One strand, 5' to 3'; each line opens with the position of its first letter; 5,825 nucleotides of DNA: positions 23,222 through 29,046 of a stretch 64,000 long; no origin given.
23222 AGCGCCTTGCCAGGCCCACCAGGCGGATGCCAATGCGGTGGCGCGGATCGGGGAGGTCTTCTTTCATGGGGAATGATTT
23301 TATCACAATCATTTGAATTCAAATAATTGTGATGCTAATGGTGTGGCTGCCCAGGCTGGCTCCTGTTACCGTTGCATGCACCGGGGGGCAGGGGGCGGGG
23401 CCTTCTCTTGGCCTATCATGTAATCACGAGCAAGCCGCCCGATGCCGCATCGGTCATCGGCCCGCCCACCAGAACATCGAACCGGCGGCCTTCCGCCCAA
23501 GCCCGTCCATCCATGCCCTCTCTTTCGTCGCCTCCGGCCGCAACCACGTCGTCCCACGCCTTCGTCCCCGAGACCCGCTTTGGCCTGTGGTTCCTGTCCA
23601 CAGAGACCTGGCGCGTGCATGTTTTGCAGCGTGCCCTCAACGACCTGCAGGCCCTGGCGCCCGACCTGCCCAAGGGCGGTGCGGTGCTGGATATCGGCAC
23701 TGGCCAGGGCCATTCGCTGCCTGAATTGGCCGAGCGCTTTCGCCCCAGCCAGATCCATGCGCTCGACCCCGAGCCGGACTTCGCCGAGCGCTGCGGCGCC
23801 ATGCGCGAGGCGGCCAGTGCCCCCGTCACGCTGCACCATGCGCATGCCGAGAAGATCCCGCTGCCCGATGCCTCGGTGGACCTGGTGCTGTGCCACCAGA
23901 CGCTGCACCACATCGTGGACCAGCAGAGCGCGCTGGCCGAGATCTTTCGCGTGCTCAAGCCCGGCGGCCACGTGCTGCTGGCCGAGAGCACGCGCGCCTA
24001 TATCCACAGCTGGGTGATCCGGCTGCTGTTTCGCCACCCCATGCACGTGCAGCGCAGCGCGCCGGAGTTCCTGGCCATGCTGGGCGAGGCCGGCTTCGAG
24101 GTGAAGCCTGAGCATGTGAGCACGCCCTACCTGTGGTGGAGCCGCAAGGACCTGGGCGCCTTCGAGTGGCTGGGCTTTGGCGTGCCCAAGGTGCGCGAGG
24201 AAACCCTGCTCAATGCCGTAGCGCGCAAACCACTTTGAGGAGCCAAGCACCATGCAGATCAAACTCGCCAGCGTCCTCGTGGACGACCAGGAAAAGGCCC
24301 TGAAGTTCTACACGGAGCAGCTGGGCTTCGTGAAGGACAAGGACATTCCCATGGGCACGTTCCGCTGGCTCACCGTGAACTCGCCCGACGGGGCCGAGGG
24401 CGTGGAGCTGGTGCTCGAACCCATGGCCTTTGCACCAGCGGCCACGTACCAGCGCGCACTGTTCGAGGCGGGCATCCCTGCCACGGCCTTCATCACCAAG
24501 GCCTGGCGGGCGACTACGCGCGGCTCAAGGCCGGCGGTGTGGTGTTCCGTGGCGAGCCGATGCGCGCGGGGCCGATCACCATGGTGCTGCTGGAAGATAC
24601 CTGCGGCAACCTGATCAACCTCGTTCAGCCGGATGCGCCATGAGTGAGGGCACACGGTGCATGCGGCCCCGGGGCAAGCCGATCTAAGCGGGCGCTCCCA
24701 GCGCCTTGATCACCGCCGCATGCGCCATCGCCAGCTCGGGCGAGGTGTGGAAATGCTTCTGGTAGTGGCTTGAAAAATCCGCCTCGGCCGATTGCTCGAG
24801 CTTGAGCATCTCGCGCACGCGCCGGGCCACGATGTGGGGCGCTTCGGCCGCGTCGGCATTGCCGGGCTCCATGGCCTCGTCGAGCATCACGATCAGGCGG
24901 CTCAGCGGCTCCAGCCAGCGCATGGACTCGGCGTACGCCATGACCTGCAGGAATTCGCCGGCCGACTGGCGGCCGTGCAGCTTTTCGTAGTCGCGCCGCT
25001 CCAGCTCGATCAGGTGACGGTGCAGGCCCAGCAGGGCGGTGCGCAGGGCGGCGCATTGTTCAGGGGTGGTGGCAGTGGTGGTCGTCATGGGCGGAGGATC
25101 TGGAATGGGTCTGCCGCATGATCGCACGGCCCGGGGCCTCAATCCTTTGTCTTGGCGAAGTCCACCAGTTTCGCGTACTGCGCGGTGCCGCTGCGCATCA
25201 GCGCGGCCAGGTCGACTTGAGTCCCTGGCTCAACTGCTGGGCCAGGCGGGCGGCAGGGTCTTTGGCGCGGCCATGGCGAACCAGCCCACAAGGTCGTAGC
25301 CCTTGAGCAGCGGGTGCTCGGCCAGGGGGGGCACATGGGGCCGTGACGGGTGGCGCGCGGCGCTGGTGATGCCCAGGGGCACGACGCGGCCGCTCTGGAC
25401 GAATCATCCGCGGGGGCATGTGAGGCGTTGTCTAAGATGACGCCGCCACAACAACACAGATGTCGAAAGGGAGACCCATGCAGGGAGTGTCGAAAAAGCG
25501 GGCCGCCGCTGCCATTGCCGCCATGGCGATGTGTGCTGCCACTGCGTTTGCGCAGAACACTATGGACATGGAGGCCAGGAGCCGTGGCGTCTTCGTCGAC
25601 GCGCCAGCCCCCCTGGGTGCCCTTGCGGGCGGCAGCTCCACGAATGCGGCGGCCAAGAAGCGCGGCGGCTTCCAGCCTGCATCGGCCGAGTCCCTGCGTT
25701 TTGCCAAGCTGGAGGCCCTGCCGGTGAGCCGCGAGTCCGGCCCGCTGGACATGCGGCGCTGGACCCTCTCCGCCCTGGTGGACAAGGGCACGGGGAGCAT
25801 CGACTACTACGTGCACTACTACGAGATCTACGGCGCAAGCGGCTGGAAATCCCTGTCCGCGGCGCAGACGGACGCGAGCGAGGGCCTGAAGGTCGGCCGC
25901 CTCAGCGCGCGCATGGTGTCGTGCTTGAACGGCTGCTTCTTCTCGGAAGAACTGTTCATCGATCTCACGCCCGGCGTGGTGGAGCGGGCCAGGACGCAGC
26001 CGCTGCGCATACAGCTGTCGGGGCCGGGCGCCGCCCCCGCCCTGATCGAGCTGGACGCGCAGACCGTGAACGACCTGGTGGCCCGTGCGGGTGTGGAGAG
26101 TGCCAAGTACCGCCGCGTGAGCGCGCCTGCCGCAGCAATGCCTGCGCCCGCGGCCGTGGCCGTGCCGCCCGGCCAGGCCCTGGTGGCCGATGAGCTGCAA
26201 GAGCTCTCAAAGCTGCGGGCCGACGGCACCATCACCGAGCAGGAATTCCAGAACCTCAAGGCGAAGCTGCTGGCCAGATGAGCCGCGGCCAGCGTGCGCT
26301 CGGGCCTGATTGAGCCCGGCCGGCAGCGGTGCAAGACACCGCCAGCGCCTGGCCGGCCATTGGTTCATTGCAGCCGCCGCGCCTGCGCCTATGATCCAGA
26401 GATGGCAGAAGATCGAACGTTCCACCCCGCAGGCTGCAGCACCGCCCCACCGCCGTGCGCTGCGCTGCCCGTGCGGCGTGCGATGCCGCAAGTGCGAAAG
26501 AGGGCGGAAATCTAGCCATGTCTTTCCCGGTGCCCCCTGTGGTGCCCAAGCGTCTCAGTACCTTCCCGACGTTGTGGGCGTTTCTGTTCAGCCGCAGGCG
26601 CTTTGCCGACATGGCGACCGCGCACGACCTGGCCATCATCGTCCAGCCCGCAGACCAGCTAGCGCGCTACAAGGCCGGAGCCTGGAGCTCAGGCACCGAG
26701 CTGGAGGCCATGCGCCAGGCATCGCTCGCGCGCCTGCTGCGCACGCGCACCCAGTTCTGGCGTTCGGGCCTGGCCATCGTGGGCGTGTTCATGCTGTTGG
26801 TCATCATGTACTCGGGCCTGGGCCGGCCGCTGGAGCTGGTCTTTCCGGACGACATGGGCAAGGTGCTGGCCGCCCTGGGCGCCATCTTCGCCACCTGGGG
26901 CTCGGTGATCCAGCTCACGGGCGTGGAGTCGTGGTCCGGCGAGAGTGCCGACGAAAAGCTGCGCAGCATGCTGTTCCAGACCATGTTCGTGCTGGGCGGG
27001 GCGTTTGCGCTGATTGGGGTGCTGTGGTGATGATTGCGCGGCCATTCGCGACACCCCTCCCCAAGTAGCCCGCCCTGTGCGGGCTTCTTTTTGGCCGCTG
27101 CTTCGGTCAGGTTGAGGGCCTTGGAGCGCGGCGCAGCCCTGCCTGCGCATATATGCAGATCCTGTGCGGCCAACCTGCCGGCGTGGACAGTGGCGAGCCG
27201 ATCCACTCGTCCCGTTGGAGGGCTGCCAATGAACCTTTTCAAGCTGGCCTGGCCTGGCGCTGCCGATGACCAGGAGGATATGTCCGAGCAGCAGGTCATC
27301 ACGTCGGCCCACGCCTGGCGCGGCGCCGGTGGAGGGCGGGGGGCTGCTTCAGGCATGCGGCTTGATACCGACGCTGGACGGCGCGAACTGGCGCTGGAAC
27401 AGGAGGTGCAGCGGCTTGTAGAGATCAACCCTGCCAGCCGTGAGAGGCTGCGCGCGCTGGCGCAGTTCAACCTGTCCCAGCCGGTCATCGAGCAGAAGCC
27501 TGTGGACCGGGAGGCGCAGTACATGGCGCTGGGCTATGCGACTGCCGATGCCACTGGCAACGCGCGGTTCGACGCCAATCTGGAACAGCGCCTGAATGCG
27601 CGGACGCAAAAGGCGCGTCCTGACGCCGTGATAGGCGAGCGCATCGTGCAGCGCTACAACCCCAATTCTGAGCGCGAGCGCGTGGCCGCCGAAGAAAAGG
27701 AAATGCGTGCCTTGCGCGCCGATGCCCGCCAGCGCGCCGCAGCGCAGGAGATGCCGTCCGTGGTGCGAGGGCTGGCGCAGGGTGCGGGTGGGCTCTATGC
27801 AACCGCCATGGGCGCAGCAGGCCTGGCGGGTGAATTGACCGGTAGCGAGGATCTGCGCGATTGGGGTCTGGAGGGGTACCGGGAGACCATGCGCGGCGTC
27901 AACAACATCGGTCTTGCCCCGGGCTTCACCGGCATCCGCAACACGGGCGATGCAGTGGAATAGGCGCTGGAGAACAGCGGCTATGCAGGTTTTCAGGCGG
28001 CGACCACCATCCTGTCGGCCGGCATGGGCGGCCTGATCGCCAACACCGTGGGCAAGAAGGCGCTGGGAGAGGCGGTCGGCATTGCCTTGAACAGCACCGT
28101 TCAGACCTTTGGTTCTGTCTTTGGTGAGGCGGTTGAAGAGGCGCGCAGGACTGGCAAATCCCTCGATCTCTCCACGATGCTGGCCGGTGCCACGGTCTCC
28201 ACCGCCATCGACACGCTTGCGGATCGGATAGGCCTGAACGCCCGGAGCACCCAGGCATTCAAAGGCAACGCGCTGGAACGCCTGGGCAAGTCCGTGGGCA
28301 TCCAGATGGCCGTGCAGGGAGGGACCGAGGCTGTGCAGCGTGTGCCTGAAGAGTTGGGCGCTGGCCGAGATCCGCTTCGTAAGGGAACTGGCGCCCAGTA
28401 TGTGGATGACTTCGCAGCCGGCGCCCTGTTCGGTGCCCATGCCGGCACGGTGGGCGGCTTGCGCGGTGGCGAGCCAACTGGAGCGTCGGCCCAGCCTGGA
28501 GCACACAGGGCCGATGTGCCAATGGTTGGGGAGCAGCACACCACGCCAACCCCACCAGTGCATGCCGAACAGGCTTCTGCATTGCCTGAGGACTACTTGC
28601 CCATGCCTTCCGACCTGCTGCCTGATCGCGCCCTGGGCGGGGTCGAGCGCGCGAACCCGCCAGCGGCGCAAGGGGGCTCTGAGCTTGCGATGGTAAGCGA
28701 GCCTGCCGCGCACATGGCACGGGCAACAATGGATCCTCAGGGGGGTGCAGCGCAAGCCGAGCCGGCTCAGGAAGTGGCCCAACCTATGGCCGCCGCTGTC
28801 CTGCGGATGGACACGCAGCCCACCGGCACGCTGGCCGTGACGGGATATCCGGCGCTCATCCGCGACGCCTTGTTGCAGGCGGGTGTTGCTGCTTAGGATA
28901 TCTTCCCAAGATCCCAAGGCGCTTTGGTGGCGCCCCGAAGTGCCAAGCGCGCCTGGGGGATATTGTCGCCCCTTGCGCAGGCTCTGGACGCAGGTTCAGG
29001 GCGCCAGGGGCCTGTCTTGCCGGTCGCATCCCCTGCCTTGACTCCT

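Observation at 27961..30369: Three in-frame TAG codons in two neighbouring phage-module genes, with coding signal continuing through each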

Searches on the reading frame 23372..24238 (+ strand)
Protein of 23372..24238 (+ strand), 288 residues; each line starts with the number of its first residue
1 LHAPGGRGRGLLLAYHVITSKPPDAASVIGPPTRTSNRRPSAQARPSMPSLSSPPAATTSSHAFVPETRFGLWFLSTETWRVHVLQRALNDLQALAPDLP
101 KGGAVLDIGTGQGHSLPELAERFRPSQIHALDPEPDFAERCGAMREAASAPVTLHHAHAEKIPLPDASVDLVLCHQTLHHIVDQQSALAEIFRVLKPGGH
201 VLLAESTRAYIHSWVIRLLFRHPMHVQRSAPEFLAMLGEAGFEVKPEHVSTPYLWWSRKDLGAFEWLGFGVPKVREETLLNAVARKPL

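Call 19: search_protein_families(library=pfam, proteins=[window:23372-24238:+], max_evalue=0.01)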
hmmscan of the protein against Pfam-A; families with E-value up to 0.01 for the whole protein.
window:23372-24238:+ (288 aa): 11 families
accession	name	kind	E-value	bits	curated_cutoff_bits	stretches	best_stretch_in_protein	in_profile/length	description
PF08241.18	Methyltransf_11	-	2.5e-24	86.2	21.2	1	106-202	1-94/95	Methyltransferase domain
PF13649.12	Methyltransf_25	-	1.8e-21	77.1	27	1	105-199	1-97/97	Methyltransferase domain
PF13847.12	Methyltransf_31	-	3.5e-19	69.4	27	1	101-207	3-113/145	Methyltransferase domain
PF13489.12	Methyltransf_23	-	2e-18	67.1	27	1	87-244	8-161/164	Methyltransferase domain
PF08242.18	Methyltransf_12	-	7.4e-17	62.3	30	1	106-201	1-98/98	Methyltransferase domain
PF01209.24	Ubie_methyltran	-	1.1e-10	41.8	20.1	1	101-211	47-159/233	ubiE/COQ5 methyltransferase family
PF05148.21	Methyltransf_8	-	3.5e-06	27.5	27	1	156-207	110-160/219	Hypothetical methyltransferase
PF20922.3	Anamorsin_N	-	6.1e-05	23.2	27.1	1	162-208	45-92/163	Anamorsin, N-terminal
PF00891.24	Methyltransf_2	-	0.00015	21.6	22.3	1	99-242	60-209/210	O-methyltransferase domain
PF13578.12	Methyltransf_24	-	0.003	18.9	26.3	0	107-203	2-102/105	Methyltransferase domain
PF07021.18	MetW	-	0.0085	16.2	21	0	91-195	3-102/193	Methionine biosynthesis protein MetW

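Call 20: search_protein_families(library=phrogs, proteins=[window:23372-24238:+], max_evalue=0.001)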
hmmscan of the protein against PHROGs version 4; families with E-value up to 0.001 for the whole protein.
window:23372-24238:+ (288 aa): 4 families
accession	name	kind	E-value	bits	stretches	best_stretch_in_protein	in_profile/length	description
phrog_4752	-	other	1e-13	52.1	1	100-208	50-163/241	tRNA methyltransferase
phrog_22502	-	other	4.2e-09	37.5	1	99-222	69-192/276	methyltransferase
phrog_23522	-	unknown function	4e-07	30.9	1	97-204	47-153/273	-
phrog_67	-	other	0.00047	20.3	1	151-208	123-198/743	DNA methyltransferase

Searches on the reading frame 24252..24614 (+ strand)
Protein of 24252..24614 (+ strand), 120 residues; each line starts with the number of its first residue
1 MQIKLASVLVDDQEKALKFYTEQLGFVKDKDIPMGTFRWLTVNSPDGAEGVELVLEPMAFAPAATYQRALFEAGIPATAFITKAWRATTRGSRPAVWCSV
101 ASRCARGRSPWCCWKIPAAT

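Call 19: search_protein_families(library=pfam, proteins=[window:24252-24614:+], max_evalue=0.01)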
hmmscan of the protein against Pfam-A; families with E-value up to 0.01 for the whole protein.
window:24252-24614:+ (120 aa): 2 families
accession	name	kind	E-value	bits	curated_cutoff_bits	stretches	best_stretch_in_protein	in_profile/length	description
PF00903.31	Glyoxalase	-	1.8e-06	28.7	20.6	1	6-66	5-66/121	Glyoxalase/Bleomycin resistance protein/Dioxygenase superfamily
PF22677.2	Ble-like_N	-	0.0014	18.8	24.5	1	10-36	9-34/41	Bleomycin resistance protein-like N-terminal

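Call 20: search_protein_families(library=phrogs, proteins=[window:24252-24614:+], max_evalue=0.001)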
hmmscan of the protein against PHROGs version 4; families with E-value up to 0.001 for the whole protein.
window:24252-24614:+ (120 aa): 1 family
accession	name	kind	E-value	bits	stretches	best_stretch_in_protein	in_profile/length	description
phrog_38088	-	unknown function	0.00097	19.9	0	6-55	8-58/140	-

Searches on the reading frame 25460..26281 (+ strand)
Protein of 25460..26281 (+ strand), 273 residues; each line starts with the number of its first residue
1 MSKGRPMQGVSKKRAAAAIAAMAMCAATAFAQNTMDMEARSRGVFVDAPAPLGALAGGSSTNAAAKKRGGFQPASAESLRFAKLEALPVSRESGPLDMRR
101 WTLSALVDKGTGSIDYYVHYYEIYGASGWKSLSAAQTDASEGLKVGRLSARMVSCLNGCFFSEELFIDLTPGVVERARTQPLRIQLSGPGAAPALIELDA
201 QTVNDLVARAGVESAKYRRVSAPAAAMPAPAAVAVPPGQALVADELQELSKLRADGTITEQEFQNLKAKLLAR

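Call 19: search_protein_families(library=pfam, proteins=[window:25460-26281:+], max_evalue=0.01)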
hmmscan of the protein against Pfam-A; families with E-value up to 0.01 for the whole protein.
window:25460-26281:+ (273 aa): 2 families
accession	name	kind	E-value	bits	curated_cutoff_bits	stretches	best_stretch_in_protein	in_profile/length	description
PF09851.14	SHOCT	-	1e-07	31.9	27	1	244-271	1-28/28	Short C-terminal domain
PF05120.17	GvpG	-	0.00055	20.5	30.6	1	241-273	32-64/67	Gas vesicle protein G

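Call 20: search_protein_families(library=phrogs, proteins=[window:25460-26281:+], max_evalue=0.001)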
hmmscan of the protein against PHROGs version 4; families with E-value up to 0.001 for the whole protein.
window:25460-26281:+ (273 aa): 1 family
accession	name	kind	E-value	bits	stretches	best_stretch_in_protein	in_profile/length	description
phrog_2700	-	unknown function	0.00022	21.7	1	242-272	300-330/331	-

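Call 71: search_protein_families(library=padloc, proteins=[window:25460-26278:+], max_evalue=0.01)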
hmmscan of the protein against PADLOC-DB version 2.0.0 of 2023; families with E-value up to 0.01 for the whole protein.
window:25460-26278:+ (273 aa): 0 families

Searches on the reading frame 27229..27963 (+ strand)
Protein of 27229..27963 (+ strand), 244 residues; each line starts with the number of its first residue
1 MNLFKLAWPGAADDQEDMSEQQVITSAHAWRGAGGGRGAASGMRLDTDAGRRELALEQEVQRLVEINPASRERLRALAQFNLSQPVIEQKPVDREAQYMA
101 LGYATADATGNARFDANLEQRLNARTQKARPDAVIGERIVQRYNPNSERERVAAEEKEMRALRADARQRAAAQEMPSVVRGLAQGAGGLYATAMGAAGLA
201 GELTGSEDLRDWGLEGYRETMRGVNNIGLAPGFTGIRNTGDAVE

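Call 7: search_protein_families(library=pfam, proteins=[window:27229-27960:+], max_evalue=1)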
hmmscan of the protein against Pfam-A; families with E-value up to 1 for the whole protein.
window:27229-27960:+ (244 aa): 0 families

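Call 8: search_protein_families(library=phrogs, proteins=[window:27229-27960:+], max_evalue=0.1)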
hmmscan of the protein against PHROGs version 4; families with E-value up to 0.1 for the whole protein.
window:27229-27960:+ (244 aa): 0 families

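Call 48: find_encoding_contigs(protein=window:27229-27963:+, flank=10000, max_places=6)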
Protein window:27229-27963:+ (244 aa): no gene with exactly this product is on record in the collection.

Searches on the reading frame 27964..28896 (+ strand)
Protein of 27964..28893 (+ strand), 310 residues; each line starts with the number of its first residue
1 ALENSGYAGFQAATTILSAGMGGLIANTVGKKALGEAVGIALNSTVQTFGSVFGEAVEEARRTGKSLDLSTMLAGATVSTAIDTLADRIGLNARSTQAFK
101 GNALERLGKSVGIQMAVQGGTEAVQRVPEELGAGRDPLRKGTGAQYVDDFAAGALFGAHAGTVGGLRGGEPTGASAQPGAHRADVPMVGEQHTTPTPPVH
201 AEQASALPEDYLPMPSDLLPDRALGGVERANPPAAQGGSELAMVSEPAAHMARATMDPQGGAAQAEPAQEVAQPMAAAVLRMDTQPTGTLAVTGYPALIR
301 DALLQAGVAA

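Call 7: search_protein_families(library=pfam, proteins=[window:27964-28893:+], max_evalue=1)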
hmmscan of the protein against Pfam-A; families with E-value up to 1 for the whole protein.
window:27964-28893:+ (310 aa): 1 family
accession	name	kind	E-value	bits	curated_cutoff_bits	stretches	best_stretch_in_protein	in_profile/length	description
PF10741.14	T2SSM_b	-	0.011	16.1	21.7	1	71-135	12-75/111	Type II secretion system (T2SS), protein M subtype b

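Call 8: search_protein_families(library=phrogs, proteins=[window:27964-28893:+], max_evalue=0.1)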
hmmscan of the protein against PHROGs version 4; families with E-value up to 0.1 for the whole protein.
window:27964-28893:+ (310 aa): 0 families

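Call 29: find_encoding_contigs(protein=window:28024-28896:+, flank=10000, max_places=4)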
Protein window:28024-28896:+ (290 aa): 1 contig read that carries it; 1 place shown.
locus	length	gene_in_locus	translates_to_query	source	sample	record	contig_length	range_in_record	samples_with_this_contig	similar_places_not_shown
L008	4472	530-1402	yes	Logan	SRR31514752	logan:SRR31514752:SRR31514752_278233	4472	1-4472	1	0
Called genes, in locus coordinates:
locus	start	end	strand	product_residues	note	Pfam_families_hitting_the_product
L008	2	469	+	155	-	?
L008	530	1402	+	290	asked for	-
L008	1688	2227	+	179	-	-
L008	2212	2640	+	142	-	-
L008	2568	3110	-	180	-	-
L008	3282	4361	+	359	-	-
